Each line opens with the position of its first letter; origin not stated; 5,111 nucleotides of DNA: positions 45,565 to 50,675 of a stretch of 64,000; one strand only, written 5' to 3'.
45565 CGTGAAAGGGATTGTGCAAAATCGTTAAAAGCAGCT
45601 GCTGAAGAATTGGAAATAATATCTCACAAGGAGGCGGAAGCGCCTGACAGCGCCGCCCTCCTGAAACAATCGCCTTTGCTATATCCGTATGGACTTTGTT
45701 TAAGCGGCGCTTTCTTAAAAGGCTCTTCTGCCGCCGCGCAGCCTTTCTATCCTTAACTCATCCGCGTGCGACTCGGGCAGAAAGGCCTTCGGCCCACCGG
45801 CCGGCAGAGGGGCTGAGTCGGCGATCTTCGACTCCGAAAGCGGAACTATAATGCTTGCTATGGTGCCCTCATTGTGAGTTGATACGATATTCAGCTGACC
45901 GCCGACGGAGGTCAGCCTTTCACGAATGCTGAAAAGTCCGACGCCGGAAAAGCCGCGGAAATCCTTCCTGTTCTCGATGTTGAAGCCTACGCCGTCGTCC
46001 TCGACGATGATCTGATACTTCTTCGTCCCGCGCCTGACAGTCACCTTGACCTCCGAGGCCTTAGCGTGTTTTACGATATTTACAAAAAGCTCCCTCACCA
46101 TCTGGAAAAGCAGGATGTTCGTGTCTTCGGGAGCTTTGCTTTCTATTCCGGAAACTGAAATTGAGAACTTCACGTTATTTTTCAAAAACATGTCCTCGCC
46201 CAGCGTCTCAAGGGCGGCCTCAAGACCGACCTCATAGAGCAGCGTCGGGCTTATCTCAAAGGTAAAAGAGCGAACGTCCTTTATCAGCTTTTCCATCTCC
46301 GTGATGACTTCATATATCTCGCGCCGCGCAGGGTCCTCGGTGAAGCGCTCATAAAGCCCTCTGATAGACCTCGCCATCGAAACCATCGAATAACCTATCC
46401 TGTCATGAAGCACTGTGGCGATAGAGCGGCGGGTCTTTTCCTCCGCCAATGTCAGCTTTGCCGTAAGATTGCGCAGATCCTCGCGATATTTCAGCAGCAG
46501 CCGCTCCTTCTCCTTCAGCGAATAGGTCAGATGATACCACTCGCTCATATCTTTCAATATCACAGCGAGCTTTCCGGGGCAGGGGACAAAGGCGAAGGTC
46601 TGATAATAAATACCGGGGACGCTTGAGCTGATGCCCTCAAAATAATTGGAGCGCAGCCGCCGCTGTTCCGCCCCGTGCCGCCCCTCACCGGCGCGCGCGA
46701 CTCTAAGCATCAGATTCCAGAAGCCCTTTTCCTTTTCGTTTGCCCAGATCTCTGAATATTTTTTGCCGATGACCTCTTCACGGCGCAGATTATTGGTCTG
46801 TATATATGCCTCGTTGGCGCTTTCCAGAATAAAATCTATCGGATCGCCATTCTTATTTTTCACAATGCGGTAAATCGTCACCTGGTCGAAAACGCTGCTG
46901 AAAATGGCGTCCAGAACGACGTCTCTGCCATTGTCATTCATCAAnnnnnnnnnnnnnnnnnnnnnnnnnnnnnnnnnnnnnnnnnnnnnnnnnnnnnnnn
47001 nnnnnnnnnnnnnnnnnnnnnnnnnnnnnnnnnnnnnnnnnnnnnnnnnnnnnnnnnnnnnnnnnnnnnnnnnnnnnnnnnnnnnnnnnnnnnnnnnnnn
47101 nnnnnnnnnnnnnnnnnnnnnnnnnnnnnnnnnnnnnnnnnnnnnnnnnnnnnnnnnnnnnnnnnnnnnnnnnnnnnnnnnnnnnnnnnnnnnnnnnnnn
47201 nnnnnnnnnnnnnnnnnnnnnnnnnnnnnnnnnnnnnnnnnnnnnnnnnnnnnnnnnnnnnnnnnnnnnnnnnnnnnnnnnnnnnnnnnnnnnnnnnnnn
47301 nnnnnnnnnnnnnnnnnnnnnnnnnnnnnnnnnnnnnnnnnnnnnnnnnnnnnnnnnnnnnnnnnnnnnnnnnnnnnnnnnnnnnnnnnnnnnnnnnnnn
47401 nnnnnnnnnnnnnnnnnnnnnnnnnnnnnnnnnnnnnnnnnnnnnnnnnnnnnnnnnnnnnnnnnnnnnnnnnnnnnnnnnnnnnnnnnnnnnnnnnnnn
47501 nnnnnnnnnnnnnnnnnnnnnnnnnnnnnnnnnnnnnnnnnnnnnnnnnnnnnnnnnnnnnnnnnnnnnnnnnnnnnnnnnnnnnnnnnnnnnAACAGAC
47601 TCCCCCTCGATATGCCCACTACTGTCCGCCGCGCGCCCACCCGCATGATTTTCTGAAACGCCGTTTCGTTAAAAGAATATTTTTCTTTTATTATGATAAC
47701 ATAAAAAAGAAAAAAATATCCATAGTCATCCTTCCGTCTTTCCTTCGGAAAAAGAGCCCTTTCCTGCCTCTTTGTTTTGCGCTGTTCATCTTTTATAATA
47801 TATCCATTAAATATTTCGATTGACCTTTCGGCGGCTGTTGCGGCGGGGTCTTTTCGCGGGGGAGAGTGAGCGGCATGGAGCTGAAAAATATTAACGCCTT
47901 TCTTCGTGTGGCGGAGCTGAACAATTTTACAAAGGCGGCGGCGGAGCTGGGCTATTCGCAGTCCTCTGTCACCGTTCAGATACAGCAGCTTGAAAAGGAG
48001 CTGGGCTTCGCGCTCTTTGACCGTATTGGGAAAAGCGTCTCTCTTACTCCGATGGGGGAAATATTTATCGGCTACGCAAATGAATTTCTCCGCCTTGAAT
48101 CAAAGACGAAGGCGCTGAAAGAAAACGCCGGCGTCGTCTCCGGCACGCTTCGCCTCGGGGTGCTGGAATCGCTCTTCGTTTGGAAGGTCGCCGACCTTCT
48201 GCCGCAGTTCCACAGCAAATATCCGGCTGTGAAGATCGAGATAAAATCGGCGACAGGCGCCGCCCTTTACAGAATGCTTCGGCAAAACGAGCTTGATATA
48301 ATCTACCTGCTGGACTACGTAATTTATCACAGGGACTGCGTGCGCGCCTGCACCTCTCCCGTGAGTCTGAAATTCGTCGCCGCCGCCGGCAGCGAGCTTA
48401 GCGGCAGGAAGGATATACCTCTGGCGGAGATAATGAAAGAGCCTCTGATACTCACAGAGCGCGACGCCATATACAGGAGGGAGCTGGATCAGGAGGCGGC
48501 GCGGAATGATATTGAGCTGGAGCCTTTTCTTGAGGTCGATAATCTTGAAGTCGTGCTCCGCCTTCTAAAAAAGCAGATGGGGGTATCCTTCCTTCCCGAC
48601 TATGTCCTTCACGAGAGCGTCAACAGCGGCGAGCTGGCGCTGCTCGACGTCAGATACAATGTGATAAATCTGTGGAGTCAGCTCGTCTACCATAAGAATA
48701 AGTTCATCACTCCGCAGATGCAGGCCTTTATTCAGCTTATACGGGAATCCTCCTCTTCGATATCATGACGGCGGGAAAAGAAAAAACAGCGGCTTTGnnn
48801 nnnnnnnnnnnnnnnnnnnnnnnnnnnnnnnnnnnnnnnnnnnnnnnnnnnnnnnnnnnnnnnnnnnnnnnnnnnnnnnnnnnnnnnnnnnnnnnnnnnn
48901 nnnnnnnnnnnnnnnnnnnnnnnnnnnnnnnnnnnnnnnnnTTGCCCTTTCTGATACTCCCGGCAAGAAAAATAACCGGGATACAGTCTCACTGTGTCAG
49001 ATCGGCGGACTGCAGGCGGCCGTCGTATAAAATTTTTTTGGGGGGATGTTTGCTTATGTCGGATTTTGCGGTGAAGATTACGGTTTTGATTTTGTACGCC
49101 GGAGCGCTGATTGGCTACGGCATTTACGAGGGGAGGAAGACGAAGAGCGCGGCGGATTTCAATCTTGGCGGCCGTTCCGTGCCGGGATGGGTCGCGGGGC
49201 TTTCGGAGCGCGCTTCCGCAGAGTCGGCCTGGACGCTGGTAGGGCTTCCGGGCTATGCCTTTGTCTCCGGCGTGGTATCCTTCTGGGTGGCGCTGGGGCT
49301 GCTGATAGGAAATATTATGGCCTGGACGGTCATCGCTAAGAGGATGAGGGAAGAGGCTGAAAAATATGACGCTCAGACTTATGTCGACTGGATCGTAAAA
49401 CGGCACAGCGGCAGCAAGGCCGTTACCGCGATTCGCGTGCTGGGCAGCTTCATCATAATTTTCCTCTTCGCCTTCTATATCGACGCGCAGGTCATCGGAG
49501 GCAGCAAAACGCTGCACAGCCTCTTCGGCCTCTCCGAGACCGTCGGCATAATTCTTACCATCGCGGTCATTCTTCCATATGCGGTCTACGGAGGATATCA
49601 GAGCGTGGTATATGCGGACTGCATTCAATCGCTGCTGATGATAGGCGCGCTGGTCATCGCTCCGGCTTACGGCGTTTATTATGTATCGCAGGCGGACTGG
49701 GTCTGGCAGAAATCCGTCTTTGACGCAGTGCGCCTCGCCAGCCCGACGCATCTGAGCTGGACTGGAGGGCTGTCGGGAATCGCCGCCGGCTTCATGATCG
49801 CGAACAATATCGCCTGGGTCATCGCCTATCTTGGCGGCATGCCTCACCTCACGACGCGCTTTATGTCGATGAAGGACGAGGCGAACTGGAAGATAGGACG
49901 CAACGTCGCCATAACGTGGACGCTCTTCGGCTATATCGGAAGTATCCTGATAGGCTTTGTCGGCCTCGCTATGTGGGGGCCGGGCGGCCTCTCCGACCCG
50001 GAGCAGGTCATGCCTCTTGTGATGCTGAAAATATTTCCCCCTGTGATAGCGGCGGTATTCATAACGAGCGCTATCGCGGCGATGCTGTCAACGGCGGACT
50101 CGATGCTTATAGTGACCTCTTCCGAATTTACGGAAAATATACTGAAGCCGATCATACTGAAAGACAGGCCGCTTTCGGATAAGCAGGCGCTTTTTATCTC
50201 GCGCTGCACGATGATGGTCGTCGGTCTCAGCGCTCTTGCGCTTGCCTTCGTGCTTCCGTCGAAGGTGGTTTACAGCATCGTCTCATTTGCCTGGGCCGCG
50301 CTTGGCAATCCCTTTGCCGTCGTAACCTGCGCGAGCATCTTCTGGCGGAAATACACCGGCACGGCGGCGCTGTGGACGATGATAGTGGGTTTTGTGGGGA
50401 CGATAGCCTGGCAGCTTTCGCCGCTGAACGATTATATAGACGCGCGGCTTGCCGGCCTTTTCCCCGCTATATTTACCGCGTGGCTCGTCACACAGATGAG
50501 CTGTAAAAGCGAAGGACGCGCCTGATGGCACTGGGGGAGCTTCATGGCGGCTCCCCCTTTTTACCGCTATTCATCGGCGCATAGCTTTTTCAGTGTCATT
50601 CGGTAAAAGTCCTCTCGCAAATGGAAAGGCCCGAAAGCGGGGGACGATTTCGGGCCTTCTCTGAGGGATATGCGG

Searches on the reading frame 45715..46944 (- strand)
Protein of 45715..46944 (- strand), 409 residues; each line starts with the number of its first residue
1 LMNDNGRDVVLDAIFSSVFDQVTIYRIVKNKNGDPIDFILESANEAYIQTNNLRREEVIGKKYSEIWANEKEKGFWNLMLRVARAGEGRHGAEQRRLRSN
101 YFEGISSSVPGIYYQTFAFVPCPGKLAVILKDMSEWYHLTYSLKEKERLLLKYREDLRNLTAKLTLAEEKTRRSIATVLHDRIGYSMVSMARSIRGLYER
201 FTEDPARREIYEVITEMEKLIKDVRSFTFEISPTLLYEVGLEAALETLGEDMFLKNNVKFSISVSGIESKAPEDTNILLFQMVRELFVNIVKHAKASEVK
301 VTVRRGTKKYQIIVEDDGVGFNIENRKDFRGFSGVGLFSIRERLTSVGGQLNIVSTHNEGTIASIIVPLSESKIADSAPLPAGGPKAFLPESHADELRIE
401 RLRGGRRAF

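Call 20: search_protein_families(library=pfam, proteins=[window:45715-46944:-], max_evalue=0.00001)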
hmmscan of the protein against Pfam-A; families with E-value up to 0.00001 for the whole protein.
window:45715-46944:- (409 aa): 1 family
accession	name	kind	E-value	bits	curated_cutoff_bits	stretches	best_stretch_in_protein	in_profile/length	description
PF02518.31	HATPase_c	-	3.5e-14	53.6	26.4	1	277-370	4-110/111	Histidine kinase-, DNA gyrase B-, and HSP90-like ATPase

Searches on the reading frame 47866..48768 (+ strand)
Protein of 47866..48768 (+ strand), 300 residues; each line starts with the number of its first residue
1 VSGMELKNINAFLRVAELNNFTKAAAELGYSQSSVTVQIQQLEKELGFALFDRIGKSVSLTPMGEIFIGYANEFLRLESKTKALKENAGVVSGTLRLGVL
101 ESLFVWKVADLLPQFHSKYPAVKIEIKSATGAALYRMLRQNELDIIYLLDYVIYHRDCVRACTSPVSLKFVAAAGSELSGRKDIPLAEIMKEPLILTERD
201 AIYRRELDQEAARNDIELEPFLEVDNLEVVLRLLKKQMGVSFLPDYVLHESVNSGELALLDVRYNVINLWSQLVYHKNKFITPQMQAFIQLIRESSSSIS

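Call 20: search_protein_families(library=pfam, proteins=[window:47866-48768:+], max_evalue=0.00001)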
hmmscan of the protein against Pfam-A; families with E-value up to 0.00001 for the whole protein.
window:47866-48768:+ (300 aa): 2 families
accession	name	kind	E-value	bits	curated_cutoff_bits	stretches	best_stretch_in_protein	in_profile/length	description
PF03466.25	LysR_substrate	-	1.3e-36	126.4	28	1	90-295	3-207/209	LysR substrate binding domain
PF00126.33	HTH_1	-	1.2e-20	73.6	26.6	1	6-65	1-60/60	Bacterial regulatory helix-turn-helix protein, lysR family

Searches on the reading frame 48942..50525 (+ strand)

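Call 20: search_protein_families(library=pfam, proteins=[window:48942-50525:+], max_evalue=0.00001)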
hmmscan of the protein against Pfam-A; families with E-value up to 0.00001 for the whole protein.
window:48942-50525:+ (527 aa): 1 family
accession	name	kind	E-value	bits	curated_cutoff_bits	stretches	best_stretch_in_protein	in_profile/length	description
PF00474.23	SSF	-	1.5e-59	202.3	22.8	1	73-483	1-406/406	Sodium:solute symporter family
